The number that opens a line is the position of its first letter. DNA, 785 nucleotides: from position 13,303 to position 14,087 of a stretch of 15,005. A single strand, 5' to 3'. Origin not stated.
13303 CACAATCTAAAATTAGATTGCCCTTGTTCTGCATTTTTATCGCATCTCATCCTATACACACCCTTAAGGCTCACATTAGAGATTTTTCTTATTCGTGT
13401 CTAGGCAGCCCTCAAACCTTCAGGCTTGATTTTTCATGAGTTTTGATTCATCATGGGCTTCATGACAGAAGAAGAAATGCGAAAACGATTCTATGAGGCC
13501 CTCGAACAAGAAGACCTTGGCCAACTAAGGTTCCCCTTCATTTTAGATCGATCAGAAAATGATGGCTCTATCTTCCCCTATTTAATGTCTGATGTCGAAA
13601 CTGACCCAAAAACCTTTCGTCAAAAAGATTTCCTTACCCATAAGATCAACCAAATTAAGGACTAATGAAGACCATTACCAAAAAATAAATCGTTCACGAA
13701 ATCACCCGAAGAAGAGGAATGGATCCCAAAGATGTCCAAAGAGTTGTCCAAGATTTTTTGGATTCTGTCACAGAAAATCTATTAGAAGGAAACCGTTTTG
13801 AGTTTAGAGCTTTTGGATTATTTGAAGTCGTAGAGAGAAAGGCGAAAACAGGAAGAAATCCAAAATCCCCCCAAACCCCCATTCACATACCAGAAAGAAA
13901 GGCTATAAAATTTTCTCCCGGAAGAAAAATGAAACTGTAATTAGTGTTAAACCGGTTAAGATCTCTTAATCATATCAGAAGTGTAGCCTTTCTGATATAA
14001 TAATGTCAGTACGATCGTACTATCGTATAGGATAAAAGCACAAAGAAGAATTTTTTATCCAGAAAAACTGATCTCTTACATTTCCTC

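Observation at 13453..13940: Chlamydial-type HU gene carries a premature TAA at codon 8 but keeps an intact downstream frame with an internal Met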

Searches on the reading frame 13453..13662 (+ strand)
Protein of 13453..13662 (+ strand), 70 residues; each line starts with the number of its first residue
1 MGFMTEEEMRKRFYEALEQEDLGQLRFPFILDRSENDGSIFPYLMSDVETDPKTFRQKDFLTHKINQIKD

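Call 6: search_protein_families(library=pfam, proteins=[window:13453-13662:+], max_evalue=0.01)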
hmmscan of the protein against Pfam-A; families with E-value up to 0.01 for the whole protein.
window:13453-13662:+ (70 aa): 0 families

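Call 51: find_homologous_proteins(query=A4)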
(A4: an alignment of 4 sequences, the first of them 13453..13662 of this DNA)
Query A4 (4 sequences) (70 aa, profile of the alignment): 30 proteins with E <= 0.001 among 43 candidates.
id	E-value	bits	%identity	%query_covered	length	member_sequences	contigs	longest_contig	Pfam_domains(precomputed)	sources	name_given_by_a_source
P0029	4.5e-36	140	100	96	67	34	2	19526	-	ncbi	ncbi:MAG: hypothetical protein AB7H48_05085 [Parachlamydiales bacterium]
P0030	1.2e-34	136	91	100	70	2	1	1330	-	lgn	-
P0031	2.0e-33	132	84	96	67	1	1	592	-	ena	-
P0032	3.2e-33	131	42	96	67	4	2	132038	-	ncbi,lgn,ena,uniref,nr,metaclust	ncbi:unknown protein (plasmid) [Simkania negevensis Z]|uniref:Uncharacterized protein n=2 Tax=Simkan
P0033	1.5e-32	129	91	100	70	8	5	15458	-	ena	-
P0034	1.9e-32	129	81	96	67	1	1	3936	-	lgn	-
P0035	7.6e-32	127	87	100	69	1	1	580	-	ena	-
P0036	2.0e-31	126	84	100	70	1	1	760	-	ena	-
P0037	2.3e-31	125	85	96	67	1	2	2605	-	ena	-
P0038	2.7e-31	125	87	89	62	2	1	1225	-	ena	-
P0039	5.2e-31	124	77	100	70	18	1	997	-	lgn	-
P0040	6.2e-31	124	82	89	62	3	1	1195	-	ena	-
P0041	1.8e-29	119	76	96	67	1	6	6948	-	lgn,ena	-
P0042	3.3e-29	119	84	96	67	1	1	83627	-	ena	-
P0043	1.4e-28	116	78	96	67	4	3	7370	-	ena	-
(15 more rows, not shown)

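Call 52: find_encoding_contigs(protein=P0029, flank=10000, max_places=6)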
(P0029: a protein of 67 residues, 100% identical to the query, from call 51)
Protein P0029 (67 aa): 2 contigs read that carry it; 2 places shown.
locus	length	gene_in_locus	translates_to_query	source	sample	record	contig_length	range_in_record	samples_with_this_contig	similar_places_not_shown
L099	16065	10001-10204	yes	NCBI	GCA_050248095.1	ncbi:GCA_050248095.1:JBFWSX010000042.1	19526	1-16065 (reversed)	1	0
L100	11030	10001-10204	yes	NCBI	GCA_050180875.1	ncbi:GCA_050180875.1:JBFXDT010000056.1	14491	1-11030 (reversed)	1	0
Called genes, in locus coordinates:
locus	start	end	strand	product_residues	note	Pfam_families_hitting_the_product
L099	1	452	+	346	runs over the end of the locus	-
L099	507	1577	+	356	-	-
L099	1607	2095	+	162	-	PF06172:Cupin_5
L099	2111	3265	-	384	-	-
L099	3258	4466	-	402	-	PF07690:MFS_1 (faint)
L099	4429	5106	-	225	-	PF03602:Cons_hypoth95 (weak), PF05175:MTS, PF06325:PrmA, PF13489:Methyltransf_23 (weak), PF13649:Methyltransf_25 (weak), PF13847:Methyltransf_31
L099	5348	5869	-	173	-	PF07690:MFS_1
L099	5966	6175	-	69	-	-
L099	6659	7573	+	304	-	-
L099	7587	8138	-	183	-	-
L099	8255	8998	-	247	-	-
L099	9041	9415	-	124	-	PF12796:Ank_2, PF13606:Ank_3 (faint), PF13637:Ank_4, PF13857:Ank_5 (weak), PF00023:Ank (weak)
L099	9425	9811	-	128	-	-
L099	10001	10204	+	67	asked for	-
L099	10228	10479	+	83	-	PF00216:Bac_DNA_binding, PF18291:HU-HIG (weak)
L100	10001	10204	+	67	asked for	-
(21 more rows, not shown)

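Call 69: predict_structure(alignment_id=A6)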
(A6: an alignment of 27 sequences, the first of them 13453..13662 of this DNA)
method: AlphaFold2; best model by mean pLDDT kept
length: 70 residues; sequences in the alignment: 27
mean_pLDDT: 63.8   pTM: 0.28
mean pLDDT of the five models: 63.8, 63.6, 63.3, 62.8, 61.4
residues with pLDDT >= 90: 0; 70-90: 16; 50-70: 54; < 50: 0
segments of 3 or more residues with pLDDT < 50: none
pLDDT, mean of each block of 10 residues (from residue 1): 80 78 60 54 55 55 64
secondary structure, 60 per line:
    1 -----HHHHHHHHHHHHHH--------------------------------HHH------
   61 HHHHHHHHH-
elements in order: H6-19 H61-69
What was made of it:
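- Tried and rejected: AlphaFold2 on 27 sequences gave pLDDT 63.8 and pTM 0.28, with two short helices and otherwise low confidence (call 69).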

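Call 71: find_encoding_contigs(protein=P0033, flank=6000, max_places=6)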
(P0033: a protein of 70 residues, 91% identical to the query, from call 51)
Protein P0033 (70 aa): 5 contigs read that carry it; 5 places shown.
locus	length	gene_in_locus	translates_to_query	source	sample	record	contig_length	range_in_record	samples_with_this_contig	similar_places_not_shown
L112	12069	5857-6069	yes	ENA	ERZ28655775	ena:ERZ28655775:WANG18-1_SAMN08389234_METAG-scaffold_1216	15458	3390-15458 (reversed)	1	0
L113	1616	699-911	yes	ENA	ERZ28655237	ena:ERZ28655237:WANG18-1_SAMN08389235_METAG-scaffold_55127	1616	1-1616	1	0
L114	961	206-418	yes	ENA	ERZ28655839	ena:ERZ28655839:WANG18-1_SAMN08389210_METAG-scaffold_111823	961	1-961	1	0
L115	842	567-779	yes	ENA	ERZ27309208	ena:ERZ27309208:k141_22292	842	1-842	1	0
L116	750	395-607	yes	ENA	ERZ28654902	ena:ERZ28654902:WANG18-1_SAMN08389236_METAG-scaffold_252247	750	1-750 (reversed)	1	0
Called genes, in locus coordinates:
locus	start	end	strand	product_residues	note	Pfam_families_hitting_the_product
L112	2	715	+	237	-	?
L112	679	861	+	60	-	-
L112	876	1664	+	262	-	PF01209:Ubie_methyltran, PF13489:Methyltransf_23, PF13847:Methyltransf_31, PF08241:Methyltransf_11, PF08242:Methyltransf_12, PF13649:Methyltransf_25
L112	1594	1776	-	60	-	-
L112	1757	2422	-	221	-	-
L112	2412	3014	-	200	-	-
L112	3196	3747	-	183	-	-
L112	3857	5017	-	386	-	PF00023:Ank (faint), PF12796:Ank_2, PF13606:Ank_3 (faint), PF13637:Ank_4, PF13857:Ank_5 (weak), PF12796:Ank_2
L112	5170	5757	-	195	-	-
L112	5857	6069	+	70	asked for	-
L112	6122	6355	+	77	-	PF00216:Bac_DNA_binding, PF18291:HU-HIG (weak)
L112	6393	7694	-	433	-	-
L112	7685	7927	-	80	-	-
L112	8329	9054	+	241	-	-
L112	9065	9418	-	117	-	-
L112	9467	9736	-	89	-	-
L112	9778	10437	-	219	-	PF01656:CbiA, PF06564:CBP_BcsQ (faint), PF13614:AAA_31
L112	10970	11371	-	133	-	-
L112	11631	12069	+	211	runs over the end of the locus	-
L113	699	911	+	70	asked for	-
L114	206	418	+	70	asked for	-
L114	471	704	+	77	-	PF00216:Bac_DNA_binding, PF18291:HU-HIG (weak)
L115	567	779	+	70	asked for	-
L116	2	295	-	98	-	?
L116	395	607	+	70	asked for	-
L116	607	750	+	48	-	?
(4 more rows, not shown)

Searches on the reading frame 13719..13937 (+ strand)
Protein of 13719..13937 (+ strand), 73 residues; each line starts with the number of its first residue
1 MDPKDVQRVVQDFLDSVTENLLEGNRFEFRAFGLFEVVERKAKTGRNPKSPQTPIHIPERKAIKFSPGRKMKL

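Call 6: search_protein_families(library=pfam, proteins=[window:13719-13937:+], max_evalue=0.01)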
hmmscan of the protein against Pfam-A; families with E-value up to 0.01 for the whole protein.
window:13719-13937:+ (73 aa): 2 families
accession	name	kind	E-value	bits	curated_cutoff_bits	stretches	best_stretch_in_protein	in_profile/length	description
PF00216.26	Bac_DNA_binding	-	8.7e-21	74.4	22.4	1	2-72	17-86/90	Bacterial DNA-binding protein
PF18291.6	HU-HIG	-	7.1e-05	23.3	26.2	1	3-72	49-115/125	HU domain fused to wHTH, Ig, or Glycine-rich motif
